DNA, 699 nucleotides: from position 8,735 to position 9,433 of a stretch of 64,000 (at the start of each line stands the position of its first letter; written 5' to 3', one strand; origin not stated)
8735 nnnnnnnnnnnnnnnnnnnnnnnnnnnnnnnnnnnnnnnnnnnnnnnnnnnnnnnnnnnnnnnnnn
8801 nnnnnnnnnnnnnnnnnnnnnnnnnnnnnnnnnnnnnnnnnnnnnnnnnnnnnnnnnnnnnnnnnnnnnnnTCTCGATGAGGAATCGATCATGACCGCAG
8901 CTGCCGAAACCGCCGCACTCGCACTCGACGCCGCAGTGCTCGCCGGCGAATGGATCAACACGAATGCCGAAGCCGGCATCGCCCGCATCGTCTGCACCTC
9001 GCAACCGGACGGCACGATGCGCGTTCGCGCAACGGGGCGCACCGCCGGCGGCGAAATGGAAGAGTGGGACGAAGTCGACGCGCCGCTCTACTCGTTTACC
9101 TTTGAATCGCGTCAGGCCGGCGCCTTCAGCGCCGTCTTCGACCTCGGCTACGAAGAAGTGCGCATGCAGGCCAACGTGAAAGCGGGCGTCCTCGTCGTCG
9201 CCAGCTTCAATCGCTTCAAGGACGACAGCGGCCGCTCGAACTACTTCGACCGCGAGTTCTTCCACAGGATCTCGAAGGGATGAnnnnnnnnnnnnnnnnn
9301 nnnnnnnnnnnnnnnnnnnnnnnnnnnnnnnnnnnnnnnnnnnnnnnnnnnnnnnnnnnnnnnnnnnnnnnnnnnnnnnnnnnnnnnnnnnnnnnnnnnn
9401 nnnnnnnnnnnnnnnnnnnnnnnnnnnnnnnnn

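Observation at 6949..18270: Eleven-gene oxidative tailoring operon with no PKS, NRPS, terpene or RiPP backbone gene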

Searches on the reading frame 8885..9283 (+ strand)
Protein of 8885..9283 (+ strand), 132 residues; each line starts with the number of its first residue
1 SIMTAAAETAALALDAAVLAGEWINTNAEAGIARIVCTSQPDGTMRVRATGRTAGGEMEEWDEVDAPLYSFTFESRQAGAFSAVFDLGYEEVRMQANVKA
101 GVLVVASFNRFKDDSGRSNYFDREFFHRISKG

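Call 4: search_protein_families(library=pfam, proteins=[window:8885-9283:+], max_evalue=0.01)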
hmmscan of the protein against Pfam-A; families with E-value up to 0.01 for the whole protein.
window:8885-9283:+ (132 aa): 0 families

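Call 8: search_protein_families(library=ncbifam, proteins=[window:8885-9283:+], max_evalue=0.01)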
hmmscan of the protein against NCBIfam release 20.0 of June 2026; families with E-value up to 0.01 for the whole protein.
window:8885-9283:+ (132 aa): 0 families

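Call 47: find_homologous_proteins(query=window:8891-9283:+, max_evalue=0.001)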
Query window:8891-9283:+ (130 aa): 122 proteins with E <= 0.001 among 225 candidates; the best 120 are listed.
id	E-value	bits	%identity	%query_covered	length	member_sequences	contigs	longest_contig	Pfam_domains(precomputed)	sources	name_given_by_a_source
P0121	1.3e-74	266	95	86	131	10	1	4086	-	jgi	jgi:hypothetical protein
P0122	9.5e-64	231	85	100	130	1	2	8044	-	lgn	-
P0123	1.2e-63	231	82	100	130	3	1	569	-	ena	-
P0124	8.1e-60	218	80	100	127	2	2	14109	-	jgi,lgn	jgi:hypothetical protein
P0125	3.6e-59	216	82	100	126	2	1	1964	-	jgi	jgi:hypothetical protein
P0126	7.4e-50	186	70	100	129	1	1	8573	-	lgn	-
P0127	9.2e-50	186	72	95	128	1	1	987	-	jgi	jgi:hypothetical protein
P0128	1.2e-49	185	72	95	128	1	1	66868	-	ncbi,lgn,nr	ncbi:MAG TPA: hypothetical protein VNA69_11065 [Thermoanaerobaculia bacterium]|nr:hypothetical prote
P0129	7.3e-49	183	79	90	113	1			-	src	-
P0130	7.8e-47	176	67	96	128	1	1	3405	-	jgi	jgi:hypothetical protein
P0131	3.3e-46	174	67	96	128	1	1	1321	-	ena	-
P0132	9.7e-46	173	66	96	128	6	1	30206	-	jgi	jgi:hypothetical protein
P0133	1.4e-45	172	66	96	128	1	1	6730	-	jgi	jgi:hypothetical protein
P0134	3.4e-45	171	64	98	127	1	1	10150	-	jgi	jgi:hypothetical protein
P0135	7.4e-45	170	66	98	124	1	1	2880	-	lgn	-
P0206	2.0e-35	139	57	99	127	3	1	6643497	-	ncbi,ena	-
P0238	4.9e-18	83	41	95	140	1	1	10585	-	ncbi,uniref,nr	ncbi:hypothetical protein IQ260_20530 [Leptolyngbya cf. ectocarpi LEGE 11479]|uniref:Uncharacterized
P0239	8.4e-17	79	44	86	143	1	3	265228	-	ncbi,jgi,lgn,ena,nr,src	ncbi:MAG TPA: hypothetical protein VKZ53_05125 [Candidatus Angelobacter sp.]|nr:hypothetical protein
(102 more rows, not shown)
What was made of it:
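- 8891..9283 (+): G3: small calycin-type 8-stranded beta-barrel (130 aa). No signal peptide was seen on reading the sequence. All 120 listed homologs are 'hypothetical' (call 47).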

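Call 57: predict_structure(alignment_id=A5)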
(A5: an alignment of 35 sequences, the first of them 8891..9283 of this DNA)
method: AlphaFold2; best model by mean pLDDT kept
length: 130 residues; sequences in the alignment: 35
mean_pLDDT: 89.9   pTM: 0.83
mean pLDDT of the five models: 89.9, 89.3, 88.7, 88.5, 88.3
residues with pLDDT >= 90: 98; 70-90: 21; 50-70: 3; < 50: 8
segments of 3 or more residues with pLDDT < 50: 1-8
pLDDT, mean of each block of 10 residues (from residue 1): 48 94 95 96 96 90 95 93 94 96 95 85 92
secondary structure, 60 per line:
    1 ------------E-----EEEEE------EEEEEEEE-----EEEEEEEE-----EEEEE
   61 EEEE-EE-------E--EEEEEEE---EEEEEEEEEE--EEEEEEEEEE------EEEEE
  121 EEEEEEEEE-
elements in order: E19-23 E30-37 E43-50 E56-64 E78-84 E88-97 E100-109 E116-129
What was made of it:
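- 8891..9283 (+): AlphaFold model pLDDT 89.9 (call 57).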

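Call 61: fold_search(model_id=the predicted structure, library=pdb)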
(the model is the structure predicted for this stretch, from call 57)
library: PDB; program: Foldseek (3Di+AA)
matches with E <= 10: 1168; with E <= 0.001: 0
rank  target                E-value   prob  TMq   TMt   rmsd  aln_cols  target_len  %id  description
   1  4azn_A                2.3e-03  1.00  0.47  0.45   5.9       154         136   12  Murine epidermal fatty acid-binding protein (FABP5), apo form, poly- his tag-mediated crystal packing (released 2013-08-07)
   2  4ors_B                2.3e-03  1.00  0.45  0.38   6.6       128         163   10  Three-dimensional structure of the C65A mutant of Human lipocalin-type Prostaglandin D Synthase apo-form (released 2014-08-06)
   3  7dru_A                2.7e-03  1.00  0.37  0.35   7.5       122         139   10  Crystal Structure of the Dog Lipocalin Allergen Can f 1 (released 2021-11-10)
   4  4ggr                  3.0e-03  1.00  0.59  0.70   3.3       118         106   14  The structure of apo bradavidin2 (Form A) (released 2013-06-19)
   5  4i3b_A                4.1e-03  1.00  0.44  0.41  13.2       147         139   14  Crystal structure of fluorescent protein UnaG wild type (released 2013-06-19)
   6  3eyc_D                4.1e-03  1.00  0.40  0.39   7.1       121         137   16  New crystal structure of human tear lipocalin in complex with 1,4-butanediol in space group P21 (released 2009-10-06)
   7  4ggt_A                4.3e-03  1.00  0.56  0.67   4.0       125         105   14  Structure of apo Bradavidin2 (Form B) (released 2013-06-19)
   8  4ory_D                5.0e-03  1.00  0.41  0.36   6.8       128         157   10  Three-dimensional structure of the C65A-K59A double mutant of Human lipocalin-type Prostaglandin D Synthase holo, seco (released 2014-08-06)
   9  4azq                  5.5e-03  1.00  0.46  0.44   6.3       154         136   12  Murine epidermal fatty acid-binding protein (FABP5) in complex with the endocannabinoid 2-arachidonoylglycerol (released 2013-08-14)
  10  1n0s_A                5.8e-03  1.00  0.47  0.37   7.0       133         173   14  ENGINEERED LIPOCALIN FLUA IN COMPLEX WITH FLUORESCEIN (released 2003-08-05)
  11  4i3c_A                5.8e-03  1.00  0.41  0.39  13.1       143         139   14  Crystal structure of fluorescent protein UnaG N57Q mutant (released 2013-06-19)
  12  8epv                  6.8e-03  1.00  0.41  0.40   7.2       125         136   13  2.2 A crystal structure of the lipocalin cat allergen Fel d 7 (released 2023-04-05)
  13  5edc                  7.1e-03  1.00  0.44  0.44   6.3       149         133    9  human FABP4 in complex with 6-Chloro-4-phenyl-2-piperidin-1-yl-quinoline-3-carboxylic acid at 1.29A (released 2016-03-09)
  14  4d6b                  7.1e-03  1.00  0.44  0.43   6.4       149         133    9  Human myelin protein P2, mutant P38G (released 2015-05-20)
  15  3nr3                  7.5e-03  1.00  0.45  0.43   6.0       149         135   10  Crystal Structure of Human Peripheral Myelin Protein 2 (released 2010-08-04)
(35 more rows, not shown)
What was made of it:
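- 8891..9283 (+): Foldseek: avidin, lipocalin and FABP folds, with best TM 0.6-0.7 to bradavidin2 and wilavidin, and all E>1e-3 (call 61).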

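Call 65: find_encoding_contigs(protein=P0238, flank=10000, max_places=1)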
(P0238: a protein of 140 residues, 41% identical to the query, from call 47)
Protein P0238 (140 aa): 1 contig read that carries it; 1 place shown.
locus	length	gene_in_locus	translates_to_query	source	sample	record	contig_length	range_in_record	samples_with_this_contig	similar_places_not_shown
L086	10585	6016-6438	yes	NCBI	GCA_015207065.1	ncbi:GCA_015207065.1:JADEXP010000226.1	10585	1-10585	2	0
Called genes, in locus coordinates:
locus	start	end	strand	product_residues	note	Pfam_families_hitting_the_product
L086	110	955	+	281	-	PF05721:PhyH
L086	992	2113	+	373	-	PF00296:Bac_luciferase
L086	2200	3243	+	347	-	PF00296:Bac_luciferase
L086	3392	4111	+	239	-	-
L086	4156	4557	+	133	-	PF01042:Ribonuc_L-PSP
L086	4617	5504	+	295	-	PF02668:TauD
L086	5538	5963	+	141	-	-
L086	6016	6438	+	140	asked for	-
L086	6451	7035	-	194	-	PF03358:FMN_red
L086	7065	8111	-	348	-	PF02558:ApbA (weak), PF02317:Octopine_DH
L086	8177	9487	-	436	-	PF17784:Sulfotransfer_4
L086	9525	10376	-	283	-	PF13469:Sulfotransfer_3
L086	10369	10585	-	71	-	?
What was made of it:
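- A TauD gene is present in L086 (call 65).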

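Call 66: find_encoding_contigs(protein=P0206, flank=10000, max_places=1)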
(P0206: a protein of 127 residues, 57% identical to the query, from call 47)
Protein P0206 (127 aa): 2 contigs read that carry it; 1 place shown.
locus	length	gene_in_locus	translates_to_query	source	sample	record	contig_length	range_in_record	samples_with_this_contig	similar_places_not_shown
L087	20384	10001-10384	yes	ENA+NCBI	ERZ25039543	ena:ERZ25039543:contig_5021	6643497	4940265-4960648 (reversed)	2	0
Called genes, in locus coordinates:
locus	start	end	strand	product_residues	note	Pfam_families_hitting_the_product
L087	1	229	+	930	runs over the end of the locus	PF24883:NPHP3_N (faint), PF05729:NACHT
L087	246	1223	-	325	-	PF26769:HAMP_PhoQ, PF00512:HisKA (weak), PF02518:HATPase_c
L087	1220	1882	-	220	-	PF00072:Response_reg, PF00486:Trans_reg_C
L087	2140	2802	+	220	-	PF00005:ABC_tran, PF02463:SMC_N (faint), PF13304:AAA_21 (faint)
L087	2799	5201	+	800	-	PF02687:FtsX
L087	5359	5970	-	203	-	PF01551:Peptidase_M23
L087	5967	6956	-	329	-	PF03734:YkuD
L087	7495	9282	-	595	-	PF02239:Cytochrom_D1 (faint), PF25174:Beta-prop_THOC3 (faint)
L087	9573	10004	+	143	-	-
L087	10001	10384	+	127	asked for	-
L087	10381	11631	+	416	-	PF02771:Acyl-CoA_dh_N, PF02770:Acyl-CoA_dh_M, PF00441:Acyl-CoA_dh_1, PF08028:Acyl-CoA_dh_2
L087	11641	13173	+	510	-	PF01451:LMWPc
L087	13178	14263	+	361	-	PF00296:Bac_luciferase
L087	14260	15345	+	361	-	PF00296:Bac_luciferase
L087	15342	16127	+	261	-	-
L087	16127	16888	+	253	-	-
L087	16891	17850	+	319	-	-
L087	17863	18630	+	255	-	PF05721:PhyH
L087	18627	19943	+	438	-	PF01041:DegT_DnrJ_EryC1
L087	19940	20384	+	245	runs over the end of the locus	PF05721:PhyH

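Call 67: find_encoding_contigs(protein=P0239, flank=10000, max_places=1)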
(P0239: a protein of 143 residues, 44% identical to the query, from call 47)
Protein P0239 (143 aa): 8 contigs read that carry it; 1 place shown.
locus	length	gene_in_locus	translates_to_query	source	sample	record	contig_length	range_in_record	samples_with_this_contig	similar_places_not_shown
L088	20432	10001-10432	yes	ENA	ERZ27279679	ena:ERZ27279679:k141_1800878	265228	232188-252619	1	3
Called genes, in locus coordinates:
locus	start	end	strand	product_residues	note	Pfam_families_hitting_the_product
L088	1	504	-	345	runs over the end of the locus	PF00356:LacI, PF00532:Peripla_BP_1, PF13407:Peripla_BP_4, PF13377:Peripla_BP_3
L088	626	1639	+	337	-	-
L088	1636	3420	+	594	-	PF00474:SSF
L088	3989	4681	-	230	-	PF16219:DUF4879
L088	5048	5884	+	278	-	PF02811:PHP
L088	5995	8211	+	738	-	PF01804:Penicil_amidase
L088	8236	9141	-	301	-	PF24793:GINT1_N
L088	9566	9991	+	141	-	-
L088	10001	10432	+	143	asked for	-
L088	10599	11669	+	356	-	PF00296:Bac_luciferase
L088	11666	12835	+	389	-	PF00296:Bac_luciferase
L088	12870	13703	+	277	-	PF05721:PhyH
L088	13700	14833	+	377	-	PF00534:Glycos_transf_1, PF13692:Glyco_trans_1_4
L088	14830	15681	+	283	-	PF13489:Methyltransf_23, PF03848:TehB (weak), PF13847:Methyltransf_31, PF08241:Methyltransf_11, PF08242:Methyltransf_12, PF13649:Methyltransf_25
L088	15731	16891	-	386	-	PF13480:Acetyltransf_6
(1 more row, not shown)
